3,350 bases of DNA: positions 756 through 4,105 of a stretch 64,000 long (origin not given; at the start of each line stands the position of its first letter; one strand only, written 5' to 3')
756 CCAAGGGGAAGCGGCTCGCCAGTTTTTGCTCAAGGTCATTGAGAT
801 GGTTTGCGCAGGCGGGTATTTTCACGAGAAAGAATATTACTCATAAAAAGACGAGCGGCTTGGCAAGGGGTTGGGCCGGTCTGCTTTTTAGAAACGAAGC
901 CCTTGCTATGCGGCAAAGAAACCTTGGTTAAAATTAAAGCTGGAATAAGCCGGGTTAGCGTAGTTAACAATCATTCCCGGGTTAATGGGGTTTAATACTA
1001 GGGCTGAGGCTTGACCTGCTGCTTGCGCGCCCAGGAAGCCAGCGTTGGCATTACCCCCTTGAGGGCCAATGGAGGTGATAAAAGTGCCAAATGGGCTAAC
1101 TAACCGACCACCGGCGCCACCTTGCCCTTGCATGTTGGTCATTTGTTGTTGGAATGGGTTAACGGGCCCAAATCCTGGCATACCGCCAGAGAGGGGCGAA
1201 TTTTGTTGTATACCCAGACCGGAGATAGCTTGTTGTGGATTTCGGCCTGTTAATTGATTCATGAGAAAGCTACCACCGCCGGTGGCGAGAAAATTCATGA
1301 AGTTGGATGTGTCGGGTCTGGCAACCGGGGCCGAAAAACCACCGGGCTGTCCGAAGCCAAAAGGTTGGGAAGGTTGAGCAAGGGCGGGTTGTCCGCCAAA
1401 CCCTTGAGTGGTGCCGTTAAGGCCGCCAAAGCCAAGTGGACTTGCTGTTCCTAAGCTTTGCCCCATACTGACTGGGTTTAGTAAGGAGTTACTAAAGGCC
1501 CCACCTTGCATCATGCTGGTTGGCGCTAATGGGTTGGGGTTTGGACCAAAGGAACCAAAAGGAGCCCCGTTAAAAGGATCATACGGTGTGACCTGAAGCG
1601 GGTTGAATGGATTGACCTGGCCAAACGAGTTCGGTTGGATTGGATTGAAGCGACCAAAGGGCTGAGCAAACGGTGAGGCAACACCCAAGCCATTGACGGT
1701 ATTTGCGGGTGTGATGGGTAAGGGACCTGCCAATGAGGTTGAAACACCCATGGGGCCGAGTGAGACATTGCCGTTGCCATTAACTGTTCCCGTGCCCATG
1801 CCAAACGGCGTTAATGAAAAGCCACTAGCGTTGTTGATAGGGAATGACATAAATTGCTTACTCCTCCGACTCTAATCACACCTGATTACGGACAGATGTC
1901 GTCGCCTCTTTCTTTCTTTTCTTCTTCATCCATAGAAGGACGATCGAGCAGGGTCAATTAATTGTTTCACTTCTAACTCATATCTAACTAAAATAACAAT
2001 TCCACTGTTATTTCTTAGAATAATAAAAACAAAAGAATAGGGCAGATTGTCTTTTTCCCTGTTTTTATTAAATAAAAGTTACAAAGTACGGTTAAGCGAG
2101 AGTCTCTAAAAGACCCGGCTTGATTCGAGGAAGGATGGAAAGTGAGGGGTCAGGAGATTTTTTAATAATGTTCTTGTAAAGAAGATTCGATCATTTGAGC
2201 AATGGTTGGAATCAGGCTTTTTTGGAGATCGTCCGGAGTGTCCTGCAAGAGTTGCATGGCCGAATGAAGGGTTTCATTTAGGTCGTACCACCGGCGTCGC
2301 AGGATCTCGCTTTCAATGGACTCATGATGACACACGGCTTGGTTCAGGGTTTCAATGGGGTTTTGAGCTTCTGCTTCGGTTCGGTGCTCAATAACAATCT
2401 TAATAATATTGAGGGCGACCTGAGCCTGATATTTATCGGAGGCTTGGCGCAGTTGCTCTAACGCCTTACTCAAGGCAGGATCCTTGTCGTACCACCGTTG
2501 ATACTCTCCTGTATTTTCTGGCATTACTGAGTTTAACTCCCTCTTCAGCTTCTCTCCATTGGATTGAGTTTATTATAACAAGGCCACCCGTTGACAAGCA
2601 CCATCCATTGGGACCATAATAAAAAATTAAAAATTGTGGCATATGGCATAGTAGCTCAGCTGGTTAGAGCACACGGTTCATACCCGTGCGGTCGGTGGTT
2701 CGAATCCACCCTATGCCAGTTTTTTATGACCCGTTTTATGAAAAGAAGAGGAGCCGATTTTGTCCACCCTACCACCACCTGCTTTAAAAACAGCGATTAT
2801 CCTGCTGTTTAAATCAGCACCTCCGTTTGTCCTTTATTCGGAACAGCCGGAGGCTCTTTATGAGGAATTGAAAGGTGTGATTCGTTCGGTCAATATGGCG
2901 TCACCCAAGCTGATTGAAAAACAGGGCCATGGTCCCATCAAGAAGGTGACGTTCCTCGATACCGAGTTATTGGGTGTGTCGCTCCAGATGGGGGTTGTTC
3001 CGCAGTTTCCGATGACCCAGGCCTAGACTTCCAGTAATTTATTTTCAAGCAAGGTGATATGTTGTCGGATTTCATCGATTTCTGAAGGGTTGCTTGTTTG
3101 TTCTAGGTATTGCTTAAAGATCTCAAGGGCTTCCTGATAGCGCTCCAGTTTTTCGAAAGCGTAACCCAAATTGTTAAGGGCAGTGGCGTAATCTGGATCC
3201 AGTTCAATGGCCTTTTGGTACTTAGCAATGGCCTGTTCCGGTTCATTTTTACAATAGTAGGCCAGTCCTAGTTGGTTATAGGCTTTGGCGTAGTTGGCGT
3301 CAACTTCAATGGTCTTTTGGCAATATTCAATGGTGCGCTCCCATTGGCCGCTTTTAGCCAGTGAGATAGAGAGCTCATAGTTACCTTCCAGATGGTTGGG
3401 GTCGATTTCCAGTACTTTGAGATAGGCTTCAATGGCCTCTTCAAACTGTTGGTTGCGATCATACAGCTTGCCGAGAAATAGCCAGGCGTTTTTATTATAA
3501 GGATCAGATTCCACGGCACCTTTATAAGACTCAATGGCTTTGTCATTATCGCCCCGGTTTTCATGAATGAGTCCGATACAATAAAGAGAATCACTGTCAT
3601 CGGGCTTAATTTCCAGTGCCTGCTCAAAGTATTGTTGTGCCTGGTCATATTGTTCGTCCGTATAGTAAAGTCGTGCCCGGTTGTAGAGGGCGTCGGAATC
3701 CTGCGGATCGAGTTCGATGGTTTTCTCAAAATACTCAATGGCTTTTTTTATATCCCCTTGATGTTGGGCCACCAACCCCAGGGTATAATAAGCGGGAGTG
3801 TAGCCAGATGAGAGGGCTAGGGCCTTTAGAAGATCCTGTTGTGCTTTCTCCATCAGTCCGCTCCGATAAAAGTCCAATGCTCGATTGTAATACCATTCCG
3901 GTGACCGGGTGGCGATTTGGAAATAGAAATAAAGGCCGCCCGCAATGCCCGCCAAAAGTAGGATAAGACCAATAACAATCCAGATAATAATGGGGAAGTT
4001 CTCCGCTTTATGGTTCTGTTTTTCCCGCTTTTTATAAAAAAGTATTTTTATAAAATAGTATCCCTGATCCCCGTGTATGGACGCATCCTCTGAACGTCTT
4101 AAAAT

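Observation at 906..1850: Signal-less FG/Gly/Asn/Gln-rich intrinsically disordered protein (nucleoporin-like composition)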

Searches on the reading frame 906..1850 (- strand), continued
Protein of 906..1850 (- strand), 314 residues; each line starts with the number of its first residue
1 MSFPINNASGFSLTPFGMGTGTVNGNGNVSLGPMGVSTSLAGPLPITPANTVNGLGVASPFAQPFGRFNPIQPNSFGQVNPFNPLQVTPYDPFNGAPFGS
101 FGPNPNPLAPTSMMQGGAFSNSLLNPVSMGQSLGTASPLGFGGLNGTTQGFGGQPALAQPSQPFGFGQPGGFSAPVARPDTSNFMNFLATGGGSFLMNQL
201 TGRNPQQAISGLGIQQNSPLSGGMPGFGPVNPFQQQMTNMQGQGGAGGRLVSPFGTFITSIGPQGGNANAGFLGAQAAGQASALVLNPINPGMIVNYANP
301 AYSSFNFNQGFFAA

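Call 41: fold_search(model_id=the predicted structure, library=viral)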
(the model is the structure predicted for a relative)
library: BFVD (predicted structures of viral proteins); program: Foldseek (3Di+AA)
matches with E <= 10: 35; with E <= 0.001: 0
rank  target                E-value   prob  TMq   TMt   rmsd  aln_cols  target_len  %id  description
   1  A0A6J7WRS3            6.3e-01  0.02  0.08  0.07  36.8       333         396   13  Uncharacterized protein [uncultured Caudovirales phage]
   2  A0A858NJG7            8.3e-01  0.03  0.06  0.05  40.4       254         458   16  (no name in the UniProt tables at hand)
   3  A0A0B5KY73            1.9e+00  0.06  0.07  0.06  26.1       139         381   18  Nucleocapsid protein (Fragment) [Wuhan Louse Fly Virus 2]
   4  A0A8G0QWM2            2.1e+00  0.03  0.10  0.08  39.2       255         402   18  (no name in the UniProt tables at hand)
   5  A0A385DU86            2.3e+00  0.03  0.10  0.10  24.6       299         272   10  Uncharacterized protein [Gordonia phage TillyBobJoe]
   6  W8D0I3                2.6e+00  0.02  0.07  0.08  28.5       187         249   15  Uncharacterized protein [Erwinia phage PhiEaH1]
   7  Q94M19                2.7e+00  0.02  0.06  0.05  32.4       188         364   19  Uncharacterized protein [Synechococcus phage S-PM2]
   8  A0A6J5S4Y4            3.1e+00  0.08  0.08  0.24   5.0        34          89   15  Uncharacterized protein [uncultured Caudovirales phage]
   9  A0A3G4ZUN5            3.1e+00  0.03  0.10  0.09  23.7       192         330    7  Uncharacterized protein [Edafosvirus sp.]
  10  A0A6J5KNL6            3.2e+00  0.02  0.08  0.10  35.0       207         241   18  Uncharacterized protein [uncultured Caudovirales phage]
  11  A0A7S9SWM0            3.2e+00  0.01  0.10  0.06  33.5       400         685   12  Phage tail protein C-terminal domain-containing protein [Providencia phage PSTCR7]
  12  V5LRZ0                3.6e+00  0.02  0.08  0.07  29.6       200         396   13  (no name in the UniProt tables at hand)
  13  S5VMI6                3.6e+00  0.01  0.07  0.04  29.7       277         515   11  Uncharacterized protein [Pseudomonas phage PaBG]
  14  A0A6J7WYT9            3.6e+00  0.01  0.08  0.06  39.6       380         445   12  Uncharacterized protein [uncultured Caudovirales phage]
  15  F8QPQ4                4.3e+00  0.04  0.09  0.21  20.6       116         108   15  E4 [Colobus guereza papillomavirus 1]
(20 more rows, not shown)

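Call 82: search_protein_families(library=pfam, alignment_id=A1, max_evalue=5)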
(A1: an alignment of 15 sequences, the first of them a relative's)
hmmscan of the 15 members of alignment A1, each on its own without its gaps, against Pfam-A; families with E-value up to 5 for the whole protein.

A. member 1, P0001 (314 aa): 0 families

B. families by the number of members that match (of 15 scanned): 0 families
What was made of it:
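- On FG nucleoporins: No Pfam family at E<=5 for any of 15 members (call 82).
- Tried and rejected: Pfam at E<=5 on all 15 members found nothing (call 82).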

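Call 88: search_protein_families(library=pfam, proteins=[L009:8101-8376:+, L009:9781-10002:+, L009:10154-10555:-, L009:10903-11208:+, L009:4431-5213:-, L009:2753-3115:+, L007:9385-9624:-, L007:10984-11451:-], max_evalue=0.1)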
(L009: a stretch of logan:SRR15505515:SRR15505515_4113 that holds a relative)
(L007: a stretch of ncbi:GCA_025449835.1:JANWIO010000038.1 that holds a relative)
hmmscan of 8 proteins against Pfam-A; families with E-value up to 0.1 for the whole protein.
L009:8101-8376:+ (91 aa): 0 families

L009:9781-10002:+ (73 aa): 0 families

L009:10154-10555:- (133 aa): 0 families

L009:10903-11208:+ (101 aa): 0 families

L009:4431-5213:- (260 aa): 0 families

L009:2753-3115:+ (120 aa): 3 families
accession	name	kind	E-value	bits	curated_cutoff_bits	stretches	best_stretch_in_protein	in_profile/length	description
PF24465.1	Tri-helical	-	0.039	14.8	27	0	9-41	44-74/85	Tri-helical domain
PF14591.11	AF0941-like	-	0.087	13.8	22.6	0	82-118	76-112/113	AF0941-like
PF16290.10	DUF4936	-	0.093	13.8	28.8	0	47-99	8-61/91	Domain of unknown function (DUF4936)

L007:9385-9624:- (79 aa): 0 families

L007:10984-11451:- (155 aa): 4 families
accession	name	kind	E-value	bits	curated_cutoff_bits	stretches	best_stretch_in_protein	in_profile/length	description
PF18912.6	DZR_2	-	0.026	14.8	27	0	88-109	9-29/56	Double zinc ribbon domain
PF08772.16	Zn_ribbon_NOB1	-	0.044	14.3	24.9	0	83-126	5-48/72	Nin one binding (NOB1) Zn-ribbon like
PF14446.12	Prok-RING_1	-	0.075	13.4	29.1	1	86-110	4-29/54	Prokaryotic RING finger family 1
PF04570.20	zf-FLZ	-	0.088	12.7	23.4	0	87-104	14-31/54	zinc-finger of the FCS-type, C2-C2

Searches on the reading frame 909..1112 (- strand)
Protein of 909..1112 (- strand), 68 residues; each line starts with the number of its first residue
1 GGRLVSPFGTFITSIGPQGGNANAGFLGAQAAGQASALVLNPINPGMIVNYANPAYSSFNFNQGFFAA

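Call 34: find_related_loci(query=window:909-1112:-, collection=genome_contigs, flank=8000)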
Query seq(68 aa) (68 aa) in genome_contigs; peptide patterns used: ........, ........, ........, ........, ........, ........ (x = any residue, [..] = any of these).
304 stretches matched a pattern; 2 encode a relative of the query (tblastn E <= 1e-3); 2 distinct loci.
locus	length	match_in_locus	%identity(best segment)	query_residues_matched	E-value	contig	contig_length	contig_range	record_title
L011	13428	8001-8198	80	1-66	8e-31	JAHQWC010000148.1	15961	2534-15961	MAG: Vampirovibrio sp. isolate MAG.114 Posi_114-P71655, whole genome shotgun sequence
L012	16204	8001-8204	91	1-68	2e-30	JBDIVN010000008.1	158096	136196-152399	MAG: Vampirovibrionales bacterium isolate Bin_14 NODE_72_length_158096_cov_8.855320, whole genome shotgun sequence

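Call 65: find_homologous_proteins(query=A4, max_evalue=0.01)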
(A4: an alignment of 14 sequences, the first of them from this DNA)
Query A4 (14 sequences) (66 aa, profile of the alignment): 4 proteins with E <= 0.01 among 59 candidates.
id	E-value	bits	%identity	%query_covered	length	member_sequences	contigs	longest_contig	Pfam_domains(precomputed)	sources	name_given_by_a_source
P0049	3.0e-31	125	66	94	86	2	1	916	-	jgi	jgi:hypothetical protein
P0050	1.4e-29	119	85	100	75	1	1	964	-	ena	-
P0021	5.4e-29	117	77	100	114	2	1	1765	-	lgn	-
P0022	6.0e-28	114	66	98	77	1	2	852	-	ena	-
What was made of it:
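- Tried and rejected: A profile search with the C module found only 4 fragments (call 65).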

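Call 80: find_related_loci(query=A6, collection=metagenome_contigs, flank=6000)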
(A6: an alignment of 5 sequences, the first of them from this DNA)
Query A6 (66 aa) in metagenome_contigs; peptide patterns used: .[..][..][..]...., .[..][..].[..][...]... (x = any residue, [..] = any of these).
379 stretches matched a pattern; 2 encode a relative of the query (tblastn E <= 1e-3); 1 distinct loci.
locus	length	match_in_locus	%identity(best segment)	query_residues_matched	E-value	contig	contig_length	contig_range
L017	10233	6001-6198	95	1-66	6e-38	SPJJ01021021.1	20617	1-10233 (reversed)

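Call 89: find_related_loci(query=A6, collection=viral_contigs, flank=3000)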
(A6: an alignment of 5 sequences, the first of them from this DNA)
Query A6 (66 aa) in viral_contigs; peptide patterns used: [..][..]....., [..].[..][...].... (x = any residue, [..] = any of these).
133 stretches matched a pattern, but none encodes a relative of the query by tblastn (E <= 1e-3).
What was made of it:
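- Tried and rejected: The GTDB genome scan found 2 loci, the metagenome scan 1 locus and the viral scan none (calls 34, 80, 89).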

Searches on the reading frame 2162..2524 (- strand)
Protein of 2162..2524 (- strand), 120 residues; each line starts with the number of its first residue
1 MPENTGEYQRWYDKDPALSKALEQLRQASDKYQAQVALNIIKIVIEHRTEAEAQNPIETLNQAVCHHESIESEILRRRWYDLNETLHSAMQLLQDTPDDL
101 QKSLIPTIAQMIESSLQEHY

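Call 7: search_protein_families(library=pfam, proteins=[window:2162-2524:-], max_evalue=0.01)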
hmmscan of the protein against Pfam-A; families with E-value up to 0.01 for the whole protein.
window:2162-2524:- (120 aa): 0 families

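Call 8: search_protein_families(library=ncbifam, proteins=[window:2162-2524:-], max_evalue=0.01)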
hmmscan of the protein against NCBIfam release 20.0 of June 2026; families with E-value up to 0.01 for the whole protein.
window:2162-2524:- (120 aa): 0 families

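Call 26: search_protein_families(library=phrogs, proteins=[window:2162-2524:-], max_evalue=1)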
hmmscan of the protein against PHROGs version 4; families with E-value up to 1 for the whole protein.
window:2162-2524:- (120 aa): 1 family
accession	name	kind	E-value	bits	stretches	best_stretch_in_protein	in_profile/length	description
phrog_2718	-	unknown function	0.095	13.9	0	68-96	42-70/77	-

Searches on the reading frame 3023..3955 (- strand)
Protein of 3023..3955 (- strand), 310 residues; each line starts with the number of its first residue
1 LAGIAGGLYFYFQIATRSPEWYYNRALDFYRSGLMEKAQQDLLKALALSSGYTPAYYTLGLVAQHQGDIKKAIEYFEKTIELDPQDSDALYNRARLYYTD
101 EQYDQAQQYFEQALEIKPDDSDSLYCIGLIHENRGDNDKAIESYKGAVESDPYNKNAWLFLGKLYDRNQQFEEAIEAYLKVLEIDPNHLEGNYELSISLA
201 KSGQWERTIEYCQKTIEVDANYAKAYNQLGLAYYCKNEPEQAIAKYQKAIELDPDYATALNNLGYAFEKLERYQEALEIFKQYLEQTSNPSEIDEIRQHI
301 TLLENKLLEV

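Call 7: search_protein_families(library=pfam, proteins=[window:3023-3955:-], max_evalue=0.01)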
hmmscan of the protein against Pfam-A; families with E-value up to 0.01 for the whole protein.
window:3023-3955:- (310 aa): 45 families (the best 25 are shown)
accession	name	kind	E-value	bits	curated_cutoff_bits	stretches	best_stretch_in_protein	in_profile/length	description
PF00515.34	TPR_1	-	8.8e-58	190.4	27.8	6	55-86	3-34/34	Tetratricopeptide repeat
PF07719.23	TPR_2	-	2.4e-54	177.4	27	6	223-256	1-34/34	Tetratricopeptide repeat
PF13432.12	TPR_16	-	6.3e-49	164.4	32.7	6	228-287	2-61/65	Tetratricopeptide repeat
PF13431.12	TPR_17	-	2.3e-44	146.4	24.4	6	75-108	1-34/34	Tetratricopeptide repeat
PF13181.12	TPR_8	-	3.2e-44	145.7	25.7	6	157-188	3-34/34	Tetratricopeptide repeat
PF13414.12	TPR_11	-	2.3e-39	133.2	26.8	6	232-270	3-41/42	TPR repeat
PF13424.12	TPR_12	-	4.4e-35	120.1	30.1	5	55-117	5-75/77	Tetratricopeptide repeat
PF14559.12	TPR_19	-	3.9e-31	107.6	25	3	66-122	4-60/68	Tetratricopeptide repeat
PF13176.12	TPR_7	-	1.5e-30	103.1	27.9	4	89-122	1-34/36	Tetratricopeptide repeat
PF13428.12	TPR_14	-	8.6e-29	97.5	23.5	5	55-96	3-44/44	Tetratricopeptide repeat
PF13371.12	TPR_9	-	8.8e-26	90.2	35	4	53-95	29-71/73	Tetratricopeptide repeat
PF13174.12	TPR_6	-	5.9e-22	77.2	26.3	2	55-85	2-32/33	Tetratricopeptide repeat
PF23914.1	TPR_CcmH_CycH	-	2.1e-20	73.6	42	2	149-252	44-150/158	Cytochrome c-type biogenesis protein H TPR domain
PF13374.12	TPR_10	-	2.2e-17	62.9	27.5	2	257-282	2-27/42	Tetratricopeptide repeat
PF12895.13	ANAPC3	-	4.4e-16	59.4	27.2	2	66-144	2-79/82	Anaphase-promoting complex, cyclosome, subunit 3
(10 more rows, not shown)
